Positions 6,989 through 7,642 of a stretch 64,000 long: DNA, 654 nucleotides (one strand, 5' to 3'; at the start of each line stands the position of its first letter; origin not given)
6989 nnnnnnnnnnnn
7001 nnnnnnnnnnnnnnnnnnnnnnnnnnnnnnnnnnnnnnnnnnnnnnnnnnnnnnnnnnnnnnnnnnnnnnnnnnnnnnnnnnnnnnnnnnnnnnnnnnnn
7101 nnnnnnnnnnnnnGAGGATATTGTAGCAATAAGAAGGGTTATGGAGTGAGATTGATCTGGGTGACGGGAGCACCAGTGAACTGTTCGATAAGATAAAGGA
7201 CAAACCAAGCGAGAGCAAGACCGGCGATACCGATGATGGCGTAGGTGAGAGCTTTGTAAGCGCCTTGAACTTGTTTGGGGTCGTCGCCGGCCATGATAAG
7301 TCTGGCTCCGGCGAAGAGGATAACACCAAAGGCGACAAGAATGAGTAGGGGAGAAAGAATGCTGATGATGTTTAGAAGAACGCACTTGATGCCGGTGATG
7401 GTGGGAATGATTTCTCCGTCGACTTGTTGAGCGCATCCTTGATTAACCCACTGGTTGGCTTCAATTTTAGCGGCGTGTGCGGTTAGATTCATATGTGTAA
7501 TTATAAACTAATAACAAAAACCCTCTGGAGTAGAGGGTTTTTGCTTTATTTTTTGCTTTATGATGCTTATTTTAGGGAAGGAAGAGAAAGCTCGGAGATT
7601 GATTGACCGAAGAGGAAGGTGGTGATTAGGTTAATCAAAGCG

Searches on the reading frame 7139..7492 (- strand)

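Call 3: search_protein_families(library=pfam, proteins=[window:7139-7492:-], max_evalue=1)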
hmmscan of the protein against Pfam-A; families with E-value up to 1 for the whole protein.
window:7139-7492:- (117 aa): 3 families
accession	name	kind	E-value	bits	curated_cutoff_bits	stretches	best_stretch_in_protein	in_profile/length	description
PF18895.5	T4SS_pilin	-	3.8e-09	36.9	26.6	1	35-102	5-71/71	Type IV secretion system pilin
PF16943.10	T4SS_CagC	-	0.047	14.3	27.9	1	33-102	42-108/119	Cag pathogenicity island, type IV secretory system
PF02921.19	UCR_TM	-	0.36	11.7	23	0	80-105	32-57/66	Ubiquinol cytochrome reductase transmembrane region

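Call 4: search_protein_families(library=ncbifam, proteins=[window:7139-7492:-], max_evalue=1)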
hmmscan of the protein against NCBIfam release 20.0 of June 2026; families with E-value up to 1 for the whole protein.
window:7139-7492:- (117 aa): 2 families
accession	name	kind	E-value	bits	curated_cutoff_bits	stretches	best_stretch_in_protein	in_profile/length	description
NF045849.1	ICE_MMCAP2_0565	equivalog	7.3e-06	25.6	40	1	41-103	15-77/80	Mbov_0395 family pilin-like conjugal transfer protein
NF041554.1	SA1362_fam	subfamily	0.015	15.4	42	1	40-80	22-62/70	SA1362 family protein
